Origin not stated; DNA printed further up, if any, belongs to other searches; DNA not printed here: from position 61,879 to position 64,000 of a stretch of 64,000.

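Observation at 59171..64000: Lrp regulator, LLM monooxygenase and two family III CoA-transferases, the last apparently a tandem two-domain fusion running off the window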

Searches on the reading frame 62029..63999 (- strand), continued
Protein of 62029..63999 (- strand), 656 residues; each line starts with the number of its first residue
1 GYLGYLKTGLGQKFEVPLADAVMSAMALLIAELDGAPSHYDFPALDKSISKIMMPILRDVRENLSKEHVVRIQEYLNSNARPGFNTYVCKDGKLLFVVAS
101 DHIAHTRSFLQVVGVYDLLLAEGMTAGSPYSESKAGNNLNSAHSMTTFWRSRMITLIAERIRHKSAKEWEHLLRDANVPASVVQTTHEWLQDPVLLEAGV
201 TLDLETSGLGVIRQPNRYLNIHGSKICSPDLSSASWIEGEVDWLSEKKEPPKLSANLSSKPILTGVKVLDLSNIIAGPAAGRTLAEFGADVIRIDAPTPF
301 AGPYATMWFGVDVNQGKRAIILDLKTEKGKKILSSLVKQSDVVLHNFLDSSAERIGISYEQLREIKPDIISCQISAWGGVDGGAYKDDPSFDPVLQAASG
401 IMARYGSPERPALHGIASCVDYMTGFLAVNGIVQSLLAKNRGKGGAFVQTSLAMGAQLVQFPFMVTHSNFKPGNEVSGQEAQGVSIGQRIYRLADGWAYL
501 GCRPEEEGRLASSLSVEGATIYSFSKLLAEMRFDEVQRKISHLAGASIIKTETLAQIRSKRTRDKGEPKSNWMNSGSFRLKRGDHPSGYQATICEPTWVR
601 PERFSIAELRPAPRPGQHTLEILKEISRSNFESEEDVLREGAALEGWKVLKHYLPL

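Call 15: search_dna_similar(query=P0001, collection=plasmids, mode=protein, max_rows=40)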
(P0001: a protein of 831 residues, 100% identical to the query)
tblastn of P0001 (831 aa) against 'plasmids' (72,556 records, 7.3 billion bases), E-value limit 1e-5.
In 4 record(s) the limit of 40 matching pieces per record was reached: places in those records are undercounted.
Records with a match: 1360; places in all: 3016; records where one place covers at least 80% of the query: 113.
Best place of each record, by identity: <60% 1360.
By first word of the organism name: Ralstonia 135; Sinorhizobium 110; Rhizobium 88; Pseudosulfitobacter 86; Rhodococcus 78; Azospirillum 45; Paracoccus 43; Agrobacterium 39; Burkholderia 36; Sulfitobacter 34; and 188 more.
By predicted mobility (MOB-suite, as given by PLSDB): non-mobilizable 788; mobilizable 337; conjugative 235.
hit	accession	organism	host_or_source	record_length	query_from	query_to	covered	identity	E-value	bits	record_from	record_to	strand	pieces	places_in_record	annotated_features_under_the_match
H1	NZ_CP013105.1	Paraburkholderia caribensis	-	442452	6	830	99%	33.1%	1e-107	371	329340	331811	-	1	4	CoA transferase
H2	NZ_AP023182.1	Paraburkholderia sp. PGU19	Physopelta gutta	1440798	6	830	99%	32.8%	7e-107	369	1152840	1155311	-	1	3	record has no annotation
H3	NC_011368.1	Rhizobium leguminosarum bv. trifolii WSM2304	-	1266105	2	830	100%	31.9%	8e-97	339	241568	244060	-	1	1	record has no annotation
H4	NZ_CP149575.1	Methylovirgula sp. 4M-Z18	-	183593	6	830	99%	31.9%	1e-102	357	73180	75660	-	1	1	CoA transferase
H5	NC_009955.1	Dinoroseobacter shibae DFL 12 = DSM 16493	-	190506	4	830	100%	31.6%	3e-98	433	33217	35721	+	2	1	CoA transferase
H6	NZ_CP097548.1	Dinoroseobacter shibae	Alexandrium ostenfeldii,pure culture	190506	4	830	100%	31.6%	3e-98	433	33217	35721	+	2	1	CoA transferase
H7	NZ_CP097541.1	Dinoroseobacter shibae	Prorocentrum lima,pure culture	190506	4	830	100%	31.6%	3e-98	433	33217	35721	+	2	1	CoA transferase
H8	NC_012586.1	Sinorhizobium fredii NGR234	-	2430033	6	830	99%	31.4%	3e-94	332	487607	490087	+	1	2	record has no annotation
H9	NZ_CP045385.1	Ruegeria sp. THAF33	pure culture,Surface of a polyethylene ...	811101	5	830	99%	31.4%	2e-90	320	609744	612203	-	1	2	CoA transferase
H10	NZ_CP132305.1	Shinella sumterensis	Homo sapiens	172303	6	830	99%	31.4%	6e-97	340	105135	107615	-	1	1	CoA transferase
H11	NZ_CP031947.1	Ruegeria sp. AD91A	-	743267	6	830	99%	31.3%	1e-88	315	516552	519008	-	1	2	CoA transferase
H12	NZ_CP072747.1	Agrobacterium tumefaciens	cell culture,noduls from roots of ...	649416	6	830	99%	31.3%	8e-98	342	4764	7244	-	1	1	CoA transferase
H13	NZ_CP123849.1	Agrobacterium tumefaciens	Rose,cell culture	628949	6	830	99%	31.3%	2e-96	338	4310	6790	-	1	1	CoA transferase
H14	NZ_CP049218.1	Agrobacterium tumefaciens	Clematis,cell culture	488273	6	830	99%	31.3%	4e-96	337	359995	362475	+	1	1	CoA transferase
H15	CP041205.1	Rhizobium sp. NIBRBAC000502774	Genome assembly,Coal mine soil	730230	6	830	99%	31.3%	1e-98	345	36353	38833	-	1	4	carnitine dehydratase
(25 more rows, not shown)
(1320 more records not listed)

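Call 19: find_encoding_contigs(protein=P0020, flank=10000, max_places=2)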
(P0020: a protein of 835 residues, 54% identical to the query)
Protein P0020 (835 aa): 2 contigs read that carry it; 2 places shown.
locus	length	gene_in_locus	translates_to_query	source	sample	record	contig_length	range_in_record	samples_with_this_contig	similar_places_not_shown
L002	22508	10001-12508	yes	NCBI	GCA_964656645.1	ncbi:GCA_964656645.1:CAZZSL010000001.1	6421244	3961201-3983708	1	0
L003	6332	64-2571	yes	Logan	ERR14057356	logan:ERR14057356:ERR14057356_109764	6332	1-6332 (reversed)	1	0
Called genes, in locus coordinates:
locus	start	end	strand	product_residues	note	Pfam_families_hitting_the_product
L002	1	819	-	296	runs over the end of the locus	PF01513:NAD_kinase, PF20143:NAD_kinase_C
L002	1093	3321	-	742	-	PF03971:IDH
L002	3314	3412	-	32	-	-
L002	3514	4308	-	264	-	PF01479:S4, PF01728:FtsJ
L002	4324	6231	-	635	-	PF13292:DXP_synthase_N, PF00456:Transketolase_N (weak), PF02779:Transket_pyr, PF02780:Transketolase_C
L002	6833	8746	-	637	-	PF13292:DXP_synthase_N, PF00456:Transketolase_N (weak), PF02779:Transket_pyr, PF02780:Transketolase_C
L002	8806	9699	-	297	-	PF00348:polyprenyl_synt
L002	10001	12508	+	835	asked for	PF02515:CoA_transf_3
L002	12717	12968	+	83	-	-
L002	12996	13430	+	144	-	PF01323:DSBA, PF13462:Thioredoxin_4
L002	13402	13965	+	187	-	PF07291:MauE, PF07681:DoxX (weak)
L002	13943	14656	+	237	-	PF01569:PAP2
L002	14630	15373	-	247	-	PF22624:AASDHPPT_N (weak), PF01648:ACPS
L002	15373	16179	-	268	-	PF00561:Abhydrolase_1 (faint), PF00975:Thioesterase, PF12697:Abhydrolase_6 (weak)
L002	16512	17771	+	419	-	PF25919:BSH_CusB (faint), PF25917:BSH_RND, PF25973:BSH_CzcB, PF25954:Beta-barrel_RND_2, PF25967:RND-MFP_C (weak), PF25989:YknX_C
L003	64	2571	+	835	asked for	PF02515:CoA_transf_3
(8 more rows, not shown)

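Call 20: find_encoding_contigs(protein=P0003, flank=10000, max_places=2)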
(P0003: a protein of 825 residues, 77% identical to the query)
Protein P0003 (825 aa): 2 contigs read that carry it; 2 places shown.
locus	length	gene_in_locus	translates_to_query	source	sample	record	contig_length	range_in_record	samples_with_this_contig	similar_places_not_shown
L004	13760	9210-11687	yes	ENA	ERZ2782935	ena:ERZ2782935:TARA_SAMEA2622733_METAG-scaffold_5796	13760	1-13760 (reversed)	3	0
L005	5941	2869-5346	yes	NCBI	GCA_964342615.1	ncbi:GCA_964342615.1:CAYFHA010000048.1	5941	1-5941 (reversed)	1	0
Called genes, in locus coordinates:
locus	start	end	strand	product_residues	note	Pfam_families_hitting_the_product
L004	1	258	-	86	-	?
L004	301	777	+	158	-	PF13279:4HBT_2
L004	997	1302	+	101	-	-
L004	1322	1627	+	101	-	-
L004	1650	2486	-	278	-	PF00296:Bac_luciferase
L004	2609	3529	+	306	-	PF00296:Bac_luciferase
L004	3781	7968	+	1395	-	PF04773:FecR (weak)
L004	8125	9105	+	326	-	PF00296:Bac_luciferase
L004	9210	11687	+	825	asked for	PF02515:CoA_transf_3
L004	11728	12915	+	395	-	PF02515:CoA_transf_3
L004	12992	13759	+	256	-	?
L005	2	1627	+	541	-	?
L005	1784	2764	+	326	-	PF00296:Bac_luciferase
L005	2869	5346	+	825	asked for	PF02515:CoA_transf_3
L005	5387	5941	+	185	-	?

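Call 21: find_encoding_contigs(protein=P0044, flank=10000, max_places=2)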
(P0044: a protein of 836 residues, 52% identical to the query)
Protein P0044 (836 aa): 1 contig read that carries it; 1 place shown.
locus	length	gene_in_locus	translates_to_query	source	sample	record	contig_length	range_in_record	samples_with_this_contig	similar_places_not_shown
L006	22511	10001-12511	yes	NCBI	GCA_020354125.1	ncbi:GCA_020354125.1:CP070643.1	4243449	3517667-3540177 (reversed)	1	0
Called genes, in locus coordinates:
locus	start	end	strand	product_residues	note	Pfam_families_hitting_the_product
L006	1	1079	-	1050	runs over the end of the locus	PF00873:ACR_tran, PF03176:MMPL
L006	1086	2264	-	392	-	PF25919:BSH_CusB (faint), PF25917:BSH_RND, PF25876:HH_MFP_RND, PF25944:Beta-barrel_RND, PF25967:RND-MFP_C, PF25989:YknX_C (weak)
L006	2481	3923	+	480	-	PF04174:CP_ATPgrasp_1, PF14403:CP_ATPgrasp_2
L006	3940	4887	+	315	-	PF04168:Alpha-E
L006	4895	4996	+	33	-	-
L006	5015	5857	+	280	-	PF08379:Bact_transglu_N, PF01841:Transglut_core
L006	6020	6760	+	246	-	PF00227:Proteasome (weak)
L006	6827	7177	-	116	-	PF28289:BV97_02767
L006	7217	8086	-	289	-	PF00561:Abhydrolase_1, PF12697:Abhydrolase_6, PF12146:Hydrolase_4 (faint)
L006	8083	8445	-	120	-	-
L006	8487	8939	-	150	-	-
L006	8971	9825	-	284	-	PF00378:ECH_1, PF16113:ECH_2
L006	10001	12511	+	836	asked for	PF02515:CoA_transf_3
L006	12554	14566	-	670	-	PF16177:ACAS_N, PF00501:AMP-binding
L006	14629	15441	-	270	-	PF00378:ECH_1, PF16113:ECH_2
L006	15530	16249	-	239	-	PF00106:adh_short, PF13561:adh_short_C2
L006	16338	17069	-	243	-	PF00106:adh_short, PF08659:KR, PF13561:adh_short_C2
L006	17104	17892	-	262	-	PF00596:Aldolase_II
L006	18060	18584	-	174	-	PF02417:Chromate_transp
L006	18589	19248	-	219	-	PF02417:Chromate_transp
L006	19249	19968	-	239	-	PF14497:GST_C_3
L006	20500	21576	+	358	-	PF10282:Lactonase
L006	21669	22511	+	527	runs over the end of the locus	PF04262:Glu_cys_ligase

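Call 23: get_annotated_region(hit=H8, flank=8000)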
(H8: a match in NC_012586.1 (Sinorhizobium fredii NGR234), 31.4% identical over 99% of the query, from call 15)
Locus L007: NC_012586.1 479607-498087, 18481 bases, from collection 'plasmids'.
description: Sinorhizobium fredii NGR234 plasmid pNGR234b, complete sequence
organism: Sinorhizobium fredii NGR234 (NCBI taxid 394)
taxonomy: Bacteria; Pseudomonadota; Alphaproteobacteria; Hyphomicrobiales; Rhizobiaceae; Sinorhizobium; Sinorhizobium fredii; Sinorhizobium fredii NGR234
host: -; source: -; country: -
typing (MOB-suite, as given by PLSDB): conjugative; relaxase MOBQ; mating-pair formation MPF_T
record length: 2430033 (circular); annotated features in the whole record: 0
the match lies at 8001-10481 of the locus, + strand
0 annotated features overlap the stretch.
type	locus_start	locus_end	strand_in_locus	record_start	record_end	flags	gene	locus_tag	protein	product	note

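Call 24: get_annotated_region(hit=H5, flank=8000)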
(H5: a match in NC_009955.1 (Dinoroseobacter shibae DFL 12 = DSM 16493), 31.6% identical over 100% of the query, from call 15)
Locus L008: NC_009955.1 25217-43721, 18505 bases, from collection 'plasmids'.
description: Dinoroseobacter shibae DFL 12 = DSM 16493 plasmid pDSHI01, complete sequence
organism: Dinoroseobacter shibae DFL 12 = DSM 16493 (NCBI taxid 398580)
taxonomy: Bacteria; Pseudomonadota; Alphaproteobacteria; Rhodobacterales; Roseobacteraceae; Dinoroseobacter; Dinoroseobacter shibae; Dinoroseobacter shibae DFL 12 = DSM 16493
host: -; source: -; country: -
typing (MOB-suite, as given by PLSDB): conjugative; replicon rep_cluster_160; relaxase MOBP,MOBP; mating-pair formation MPF_T
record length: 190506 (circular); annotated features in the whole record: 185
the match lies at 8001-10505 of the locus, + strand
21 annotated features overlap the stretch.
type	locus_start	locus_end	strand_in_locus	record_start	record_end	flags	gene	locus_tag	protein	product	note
CDS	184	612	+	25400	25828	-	-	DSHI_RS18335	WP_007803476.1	helix-turn-helix domain-containing protein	-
CDS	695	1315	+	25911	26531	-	-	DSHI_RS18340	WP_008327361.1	cation transporter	GO:0006812 - monoatomic cation transport [Evidence IEA]; GO:0055085 - transmembrane transport [Evidence IEA]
CDS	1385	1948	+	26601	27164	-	-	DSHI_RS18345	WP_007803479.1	transglutaminase-like domain-containing protein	-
CDS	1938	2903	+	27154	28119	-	-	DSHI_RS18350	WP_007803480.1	cation diffusion facilitator family transporter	-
CDS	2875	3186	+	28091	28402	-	-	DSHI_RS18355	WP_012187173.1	STAS/SEC14 domain-containing protein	-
CDS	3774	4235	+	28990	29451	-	-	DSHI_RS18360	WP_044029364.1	hypothetical protein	-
CDS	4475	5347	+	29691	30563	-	-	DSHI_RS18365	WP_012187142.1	site-specific integrase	-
CDS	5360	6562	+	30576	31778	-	-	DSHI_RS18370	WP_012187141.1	IS91 family transposase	-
CDS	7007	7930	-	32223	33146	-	-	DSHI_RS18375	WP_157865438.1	helix-turn-helix domain-containing protein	GO:0006355 - regulation of DNA-templated transcription [Evidence IEA]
CDS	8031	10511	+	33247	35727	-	-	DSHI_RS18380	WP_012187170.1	CoA transferase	-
CDS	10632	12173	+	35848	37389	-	-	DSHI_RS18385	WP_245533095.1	N,N-dimethylformamidase beta subunit family domain-containing protein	-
CDS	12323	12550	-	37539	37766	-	-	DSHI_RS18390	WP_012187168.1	hypothetical protein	-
CDS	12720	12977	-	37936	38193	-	-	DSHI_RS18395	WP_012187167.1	helix-turn-helix transcriptional regulator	-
CDS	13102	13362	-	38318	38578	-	-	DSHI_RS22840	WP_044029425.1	hypothetical protein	-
CDS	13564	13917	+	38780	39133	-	-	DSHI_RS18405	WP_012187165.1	hypothetical protein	-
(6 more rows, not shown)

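Call 26: find_related_loci(query=P0001, collection=genome_contigs, flank=10000)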
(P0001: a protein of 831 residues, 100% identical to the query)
Query P0001 (831 aa) in genome_contigs; peptide patterns used: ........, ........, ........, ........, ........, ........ (x = any residue, [..] = any of these).
109 stretches matched a pattern; 86 encode a relative of the query (tblastn E <= 1e-3); the best 80 are kept; 80 distinct loci.
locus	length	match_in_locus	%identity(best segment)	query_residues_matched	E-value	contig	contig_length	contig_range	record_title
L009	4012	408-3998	63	4-831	0e+0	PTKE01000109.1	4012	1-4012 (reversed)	MAG: Alphaproteobacteria bacterium MarineAlpha9_Bin6 CFH36_109, whole genome shotgun sequence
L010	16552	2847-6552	62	1-831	0e+0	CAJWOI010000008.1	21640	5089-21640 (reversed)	MAG TPA_asm: uncultured Alphaproteobacteria bacterium isolate ERR599062_bin.76_MetaBAT_v2.12.1_MAG genome assembly, cont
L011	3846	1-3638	61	2-831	0e+0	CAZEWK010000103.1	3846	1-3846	MAG TPA_asm: uncultured Rhodospirillaceae bacterium isolate SRP092796_co2_683 genome assembly, contig: k141_4738917, who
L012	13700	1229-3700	56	6-830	0e+0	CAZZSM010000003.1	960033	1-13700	MAG: Candidatus Entotheonella sp. DD2 isolate Candidatus Entotheonella baccata DD2 genome assembly, contig: DD2_3, whole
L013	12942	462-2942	55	3-830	0e+0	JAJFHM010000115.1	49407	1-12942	MAG: Hyphomicrobiales bacterium isolate OFTM302 OFTM302_114, whole genome shotgun sequence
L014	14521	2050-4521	55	2-830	0e+0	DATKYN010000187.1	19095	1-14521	MAG TPA_asm: Burkholderiales bacterium isolate SMAG_U14220 k141_3509515, whole genome shotgun sequence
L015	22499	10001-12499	55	3-831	0e+0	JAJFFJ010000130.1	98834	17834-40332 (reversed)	MAG: Alphaproteobacteria bacterium isolate OFTM385 OFTM385_129, whole genome shotgun sequence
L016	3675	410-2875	56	6-830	0e+0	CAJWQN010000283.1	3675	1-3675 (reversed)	MAG TPA_asm: uncultured Rhodospirillaceae bacterium isolate ERR599062_bin.14_MetaBAT_v2.12.1_MAG genome assembly, contig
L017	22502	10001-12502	53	6-830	0e+0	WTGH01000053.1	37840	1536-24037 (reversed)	MAG: Rhodospirillaceae bacterium isolate CO36386bin_9 NODE_613_length_37840_cov_39.179674, whole genome shotgun sequence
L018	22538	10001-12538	52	6-830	0e+0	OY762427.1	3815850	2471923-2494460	MAG: Alphaproteobacteria bacterium isolate ccf0328c-cffc-48f6-8afa-02e3c565a3a4 genome assembly, chromosome: 1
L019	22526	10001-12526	52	6-830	0e+0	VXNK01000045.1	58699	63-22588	MAG: Rhodospirillaceae bacterium isolate SB0661_bin_7 NODE_609_length_58699_cov_32.200396, whole genome shotgun sequence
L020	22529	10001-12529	52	6-830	0e+0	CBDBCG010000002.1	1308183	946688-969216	MAG: Alphaproteobacteria bacterium isolate 0bf2ae11-f7ef-4b98-947a-5f0f4121c03f genome assembly, contig: contig_2, whole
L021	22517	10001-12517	52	6-830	0e+0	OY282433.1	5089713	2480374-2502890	MAG: uncultured Gammaproteobacteria bacterium genome assembly, chromosome: 1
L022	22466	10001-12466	53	4-830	0e+0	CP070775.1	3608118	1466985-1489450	MAG: Betaproteobacteria bacterium isolate bin200 chromosome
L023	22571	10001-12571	52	6-830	0e+0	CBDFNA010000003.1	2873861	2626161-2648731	MAG: Alphaproteobacteria bacterium isolate 456df9e9-cc6a-4da3-9ba1-058004e9e0f4 genome assembly, contig: contig_3, whole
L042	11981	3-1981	56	6-830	6e-81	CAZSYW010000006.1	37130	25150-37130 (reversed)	MAG TPA_asm: uncultured Rhodospirillaceae bacterium isolate SRP077602_co4_31 genome assembly, contig: NODE_1692_length_3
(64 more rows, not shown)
